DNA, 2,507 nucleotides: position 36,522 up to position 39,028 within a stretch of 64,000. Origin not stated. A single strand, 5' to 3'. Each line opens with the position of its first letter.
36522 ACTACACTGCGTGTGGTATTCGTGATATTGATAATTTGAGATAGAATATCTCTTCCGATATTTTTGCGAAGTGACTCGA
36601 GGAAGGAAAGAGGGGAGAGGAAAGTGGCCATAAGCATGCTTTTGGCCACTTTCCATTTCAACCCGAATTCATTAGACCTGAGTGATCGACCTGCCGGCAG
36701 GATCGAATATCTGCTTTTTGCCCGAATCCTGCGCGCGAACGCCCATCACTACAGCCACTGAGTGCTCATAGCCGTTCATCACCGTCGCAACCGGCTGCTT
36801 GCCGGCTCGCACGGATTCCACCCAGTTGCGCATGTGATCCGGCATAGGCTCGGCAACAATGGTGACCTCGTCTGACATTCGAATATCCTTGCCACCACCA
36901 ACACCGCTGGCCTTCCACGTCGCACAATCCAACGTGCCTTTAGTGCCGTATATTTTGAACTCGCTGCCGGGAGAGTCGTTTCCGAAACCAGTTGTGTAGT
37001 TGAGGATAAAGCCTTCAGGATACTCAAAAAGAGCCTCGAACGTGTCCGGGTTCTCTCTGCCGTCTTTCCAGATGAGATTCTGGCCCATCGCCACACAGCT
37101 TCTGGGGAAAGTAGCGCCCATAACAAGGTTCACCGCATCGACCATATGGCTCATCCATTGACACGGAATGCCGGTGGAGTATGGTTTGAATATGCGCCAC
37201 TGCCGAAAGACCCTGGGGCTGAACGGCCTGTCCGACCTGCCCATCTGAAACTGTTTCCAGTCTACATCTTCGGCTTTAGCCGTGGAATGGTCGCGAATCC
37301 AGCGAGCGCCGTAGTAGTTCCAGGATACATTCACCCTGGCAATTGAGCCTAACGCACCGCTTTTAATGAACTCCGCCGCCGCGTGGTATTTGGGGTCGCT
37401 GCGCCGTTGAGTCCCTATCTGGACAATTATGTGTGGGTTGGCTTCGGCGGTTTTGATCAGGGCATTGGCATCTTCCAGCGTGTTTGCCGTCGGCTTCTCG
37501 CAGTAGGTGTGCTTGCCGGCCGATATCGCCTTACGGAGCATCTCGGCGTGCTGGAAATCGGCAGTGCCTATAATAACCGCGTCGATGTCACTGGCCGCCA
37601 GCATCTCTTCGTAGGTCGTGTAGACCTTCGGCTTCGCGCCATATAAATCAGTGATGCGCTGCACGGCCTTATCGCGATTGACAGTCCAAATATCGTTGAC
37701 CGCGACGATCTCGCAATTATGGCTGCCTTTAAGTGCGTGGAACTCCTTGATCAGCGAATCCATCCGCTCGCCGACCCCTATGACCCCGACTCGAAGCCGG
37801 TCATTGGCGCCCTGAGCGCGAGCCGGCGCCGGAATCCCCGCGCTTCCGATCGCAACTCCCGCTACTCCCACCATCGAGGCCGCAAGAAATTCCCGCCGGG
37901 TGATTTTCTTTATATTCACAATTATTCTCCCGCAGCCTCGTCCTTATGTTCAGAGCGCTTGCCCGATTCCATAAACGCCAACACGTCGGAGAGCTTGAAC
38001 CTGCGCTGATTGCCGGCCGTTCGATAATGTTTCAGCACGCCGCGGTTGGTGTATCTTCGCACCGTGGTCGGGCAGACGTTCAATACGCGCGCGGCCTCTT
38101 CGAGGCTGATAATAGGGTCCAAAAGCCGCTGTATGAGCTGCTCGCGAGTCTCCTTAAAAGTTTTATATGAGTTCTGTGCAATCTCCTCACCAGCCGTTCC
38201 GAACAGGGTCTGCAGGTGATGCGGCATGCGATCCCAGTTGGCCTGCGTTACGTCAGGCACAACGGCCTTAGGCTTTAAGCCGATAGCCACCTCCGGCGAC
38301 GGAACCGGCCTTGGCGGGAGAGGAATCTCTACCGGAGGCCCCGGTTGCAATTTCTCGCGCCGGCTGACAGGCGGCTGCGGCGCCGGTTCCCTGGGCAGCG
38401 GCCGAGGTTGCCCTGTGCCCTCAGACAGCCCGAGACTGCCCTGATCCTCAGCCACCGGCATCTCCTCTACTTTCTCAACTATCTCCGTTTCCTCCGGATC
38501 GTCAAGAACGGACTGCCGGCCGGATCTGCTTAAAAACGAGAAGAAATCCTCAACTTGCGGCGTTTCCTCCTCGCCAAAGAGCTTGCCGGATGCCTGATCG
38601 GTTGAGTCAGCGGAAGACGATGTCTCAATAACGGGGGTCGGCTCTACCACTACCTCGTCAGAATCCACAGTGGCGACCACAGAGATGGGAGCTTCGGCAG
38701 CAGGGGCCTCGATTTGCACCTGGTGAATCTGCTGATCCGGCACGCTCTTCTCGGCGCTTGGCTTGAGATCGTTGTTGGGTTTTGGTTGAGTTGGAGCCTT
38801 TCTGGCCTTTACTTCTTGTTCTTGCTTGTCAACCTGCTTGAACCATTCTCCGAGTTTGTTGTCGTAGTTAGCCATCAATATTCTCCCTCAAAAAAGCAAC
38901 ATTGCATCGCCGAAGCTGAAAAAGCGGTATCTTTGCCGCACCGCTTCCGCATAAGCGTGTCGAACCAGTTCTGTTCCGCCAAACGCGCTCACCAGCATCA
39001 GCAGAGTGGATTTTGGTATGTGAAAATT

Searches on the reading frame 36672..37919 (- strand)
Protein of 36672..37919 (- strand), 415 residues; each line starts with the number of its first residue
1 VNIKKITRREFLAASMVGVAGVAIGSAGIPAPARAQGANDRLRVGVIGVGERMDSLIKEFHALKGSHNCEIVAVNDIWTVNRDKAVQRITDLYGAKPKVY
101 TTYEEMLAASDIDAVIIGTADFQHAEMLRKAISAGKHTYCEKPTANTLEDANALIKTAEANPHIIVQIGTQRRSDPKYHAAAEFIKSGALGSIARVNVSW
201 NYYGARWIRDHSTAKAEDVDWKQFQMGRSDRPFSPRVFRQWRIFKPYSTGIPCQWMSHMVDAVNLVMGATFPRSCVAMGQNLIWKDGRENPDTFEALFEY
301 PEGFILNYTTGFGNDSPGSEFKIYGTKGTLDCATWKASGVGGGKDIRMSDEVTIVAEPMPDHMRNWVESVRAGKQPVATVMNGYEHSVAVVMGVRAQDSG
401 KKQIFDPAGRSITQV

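Call 10: search_protein_families(library=pfam, proteins=[window:36672-37919:-], max_evalue=0.01)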
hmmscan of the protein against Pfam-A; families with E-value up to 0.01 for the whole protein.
window:36672-37919:- (415 aa): 4 families
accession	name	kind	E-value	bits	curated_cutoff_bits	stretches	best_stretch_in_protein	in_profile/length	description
PF01408.29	GFO_IDH_MocA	-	1.4e-19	71.4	24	1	42-164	1-115/120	Oxidoreductase family, NAD-binding Rossmann fold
PF22725.1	GFO_IDH_MocA_C3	-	9.3e-14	51.9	27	1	179-330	2-123/124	GFO/IDH/MocA C-terminal domain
PF02894.22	GFO_IDH_MocA_C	-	1.2e-10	42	22.9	1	233-401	23-214/218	Oxidoreductase family, C-terminal alpha/beta domain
PF12385.14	Peptidase_C70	-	0.0037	17.6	19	0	337-413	53-129/141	Papain-like cysteine protease AvrRpt2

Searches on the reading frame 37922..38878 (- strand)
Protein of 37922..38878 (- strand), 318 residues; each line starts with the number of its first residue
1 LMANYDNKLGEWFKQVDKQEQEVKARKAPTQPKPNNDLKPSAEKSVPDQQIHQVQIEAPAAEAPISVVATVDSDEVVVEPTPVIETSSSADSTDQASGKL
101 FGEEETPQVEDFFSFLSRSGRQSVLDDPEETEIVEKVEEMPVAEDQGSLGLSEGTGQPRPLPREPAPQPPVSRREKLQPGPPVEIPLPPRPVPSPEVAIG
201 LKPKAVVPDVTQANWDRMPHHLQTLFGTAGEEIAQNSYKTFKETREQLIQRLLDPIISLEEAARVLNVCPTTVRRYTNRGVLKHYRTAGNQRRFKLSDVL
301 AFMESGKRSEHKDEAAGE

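Call 10: search_protein_families(library=pfam, proteins=[window:37922-38878:-], max_evalue=0.01)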
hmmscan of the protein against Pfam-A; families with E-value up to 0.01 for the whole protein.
window:37922-38878:- (318 aa): 4 families
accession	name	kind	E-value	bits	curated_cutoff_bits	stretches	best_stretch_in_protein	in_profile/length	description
PF12728.13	HTH_17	-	1.2e-13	51.5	27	1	258-306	3-50/51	Helix-turn-helix domain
PF13411.12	MerR_1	-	4.5e-06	27.1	21.6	1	258-300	2-44/69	MerR HTH family regulatory protein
PF00376.29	MerR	-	8.1e-05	22.8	28.2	1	261-294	4-38/38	MerR family regulatory protein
PF13551.12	HTH_29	-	0.0012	19.3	28.1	1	259-298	15-60/64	Winged helix-turn helix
